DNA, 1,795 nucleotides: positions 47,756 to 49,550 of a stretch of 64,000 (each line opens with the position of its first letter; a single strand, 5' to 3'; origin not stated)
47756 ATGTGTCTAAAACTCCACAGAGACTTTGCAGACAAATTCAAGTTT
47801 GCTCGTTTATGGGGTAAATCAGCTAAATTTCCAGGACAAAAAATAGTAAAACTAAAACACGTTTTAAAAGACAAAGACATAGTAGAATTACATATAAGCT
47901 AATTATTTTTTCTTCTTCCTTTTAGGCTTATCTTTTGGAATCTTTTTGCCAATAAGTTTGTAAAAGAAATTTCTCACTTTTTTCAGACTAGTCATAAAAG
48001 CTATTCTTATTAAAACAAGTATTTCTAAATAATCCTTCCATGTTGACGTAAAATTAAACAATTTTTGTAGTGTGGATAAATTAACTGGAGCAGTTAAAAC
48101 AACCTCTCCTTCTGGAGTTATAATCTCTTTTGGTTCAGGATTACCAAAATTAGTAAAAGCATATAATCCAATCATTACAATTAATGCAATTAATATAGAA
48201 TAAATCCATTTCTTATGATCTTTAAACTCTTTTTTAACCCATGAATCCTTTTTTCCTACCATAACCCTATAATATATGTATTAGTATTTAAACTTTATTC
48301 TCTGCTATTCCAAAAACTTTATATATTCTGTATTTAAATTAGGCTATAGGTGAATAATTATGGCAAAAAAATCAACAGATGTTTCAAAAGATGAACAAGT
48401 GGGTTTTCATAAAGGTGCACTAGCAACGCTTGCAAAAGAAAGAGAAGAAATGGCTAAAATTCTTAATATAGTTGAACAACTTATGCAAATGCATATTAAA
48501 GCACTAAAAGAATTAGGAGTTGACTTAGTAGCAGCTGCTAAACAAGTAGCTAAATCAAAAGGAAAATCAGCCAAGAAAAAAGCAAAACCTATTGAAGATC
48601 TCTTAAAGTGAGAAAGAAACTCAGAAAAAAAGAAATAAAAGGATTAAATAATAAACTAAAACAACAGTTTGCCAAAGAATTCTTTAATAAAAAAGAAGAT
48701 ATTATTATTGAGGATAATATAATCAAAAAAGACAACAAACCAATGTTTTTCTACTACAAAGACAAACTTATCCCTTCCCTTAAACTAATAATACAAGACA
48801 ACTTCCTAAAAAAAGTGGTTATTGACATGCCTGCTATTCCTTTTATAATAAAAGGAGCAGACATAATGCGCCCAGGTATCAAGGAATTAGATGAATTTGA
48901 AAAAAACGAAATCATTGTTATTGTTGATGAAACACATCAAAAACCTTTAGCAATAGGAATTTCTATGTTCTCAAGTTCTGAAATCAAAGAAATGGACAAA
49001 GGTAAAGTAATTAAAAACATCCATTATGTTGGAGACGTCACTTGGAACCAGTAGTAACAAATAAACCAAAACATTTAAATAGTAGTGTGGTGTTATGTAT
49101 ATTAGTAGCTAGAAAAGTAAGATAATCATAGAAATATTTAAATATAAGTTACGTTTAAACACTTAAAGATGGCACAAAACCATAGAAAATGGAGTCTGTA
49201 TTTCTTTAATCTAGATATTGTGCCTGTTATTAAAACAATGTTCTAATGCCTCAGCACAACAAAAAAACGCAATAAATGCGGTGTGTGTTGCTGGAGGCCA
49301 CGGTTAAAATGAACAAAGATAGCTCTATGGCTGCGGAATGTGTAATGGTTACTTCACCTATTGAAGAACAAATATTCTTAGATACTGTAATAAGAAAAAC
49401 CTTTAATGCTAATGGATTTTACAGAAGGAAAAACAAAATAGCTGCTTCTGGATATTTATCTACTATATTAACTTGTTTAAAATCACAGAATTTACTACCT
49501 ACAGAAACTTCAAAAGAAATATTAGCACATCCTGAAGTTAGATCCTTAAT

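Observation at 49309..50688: Divergent RelA/SpoT-homologue (alarmone-synthetase-fold) signature in an archaeal orphan protein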

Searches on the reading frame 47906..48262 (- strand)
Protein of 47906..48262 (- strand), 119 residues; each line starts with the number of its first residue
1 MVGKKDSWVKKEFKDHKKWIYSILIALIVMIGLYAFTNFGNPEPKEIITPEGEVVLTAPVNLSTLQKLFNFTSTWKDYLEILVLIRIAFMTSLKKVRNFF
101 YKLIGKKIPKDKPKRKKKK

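Call 3: search_protein_families(library=pfam, proteins=[window:47906-48262:-], max_evalue=1)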
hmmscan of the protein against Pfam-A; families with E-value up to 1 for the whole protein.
window:47906-48262:- (119 aa): 3 families
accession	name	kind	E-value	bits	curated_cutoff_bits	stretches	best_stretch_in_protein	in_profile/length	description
PF25425.1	YfjL_N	-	0.026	15.3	27.8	1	17-47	2-33/97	YfjL-like, N-terminal domain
PF02689.20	Herpes_Helicase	-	0.079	11.4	27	1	4-46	476-517/808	Helicase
PF13721.11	SecD-TM1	-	0.21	12.5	30.5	0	18-50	6-38/103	SecD export protein N-terminal TM region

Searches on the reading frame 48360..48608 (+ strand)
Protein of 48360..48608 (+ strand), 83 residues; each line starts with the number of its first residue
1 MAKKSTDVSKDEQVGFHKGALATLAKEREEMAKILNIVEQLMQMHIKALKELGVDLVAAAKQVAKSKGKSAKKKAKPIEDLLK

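Call 3: search_protein_families(library=pfam, proteins=[window:48360-48608:+], max_evalue=1)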
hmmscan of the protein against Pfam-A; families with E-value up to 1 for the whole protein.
window:48360-48608:+ (83 aa): 3 families
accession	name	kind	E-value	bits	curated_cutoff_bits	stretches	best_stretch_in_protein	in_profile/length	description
PF13714.12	PEP_mutase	-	0.038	14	31.5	1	24-77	185-238/240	Phosphoenolpyruvate phosphomutase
PF08673.15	RsbU_N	-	0.044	14.4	25.5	0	38-60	36-58/75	Phosphoserine phosphatase RsbU, N-terminal domain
PF08279.18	HTH_11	-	0.13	12.6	25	1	29-60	19-50/55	HTH domain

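Call 74: search_protein_families(library=pfam, proteins=[window:48360-48608:+], max_evalue=0.1)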
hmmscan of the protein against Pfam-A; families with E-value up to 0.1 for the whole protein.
window:48360-48608:+ (83 aa): 2 families
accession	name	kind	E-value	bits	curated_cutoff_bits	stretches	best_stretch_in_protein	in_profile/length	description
PF13714.12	PEP_mutase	-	0.038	14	31.5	1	24-77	185-238/240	Phosphoenolpyruvate phosphomutase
PF08673.15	RsbU_N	-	0.044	14.4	25.5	0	38-60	36-58/75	Phosphoserine phosphatase RsbU, N-terminal domain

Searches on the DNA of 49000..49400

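Call 57: search_rna_families(source=window, start=49000, end=49400, threshold=evalue, max_evalue=10)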
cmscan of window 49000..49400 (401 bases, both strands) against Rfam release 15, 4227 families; matches with E-value up to 10: 1.
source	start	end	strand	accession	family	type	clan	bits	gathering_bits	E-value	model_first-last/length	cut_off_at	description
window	49184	49319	-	RF01946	KCNQ1OT1_1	Gene; lncRNA;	-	4.7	70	4.6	341-464/464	no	KCNQ1 overlapping transcript 1 conserved region 1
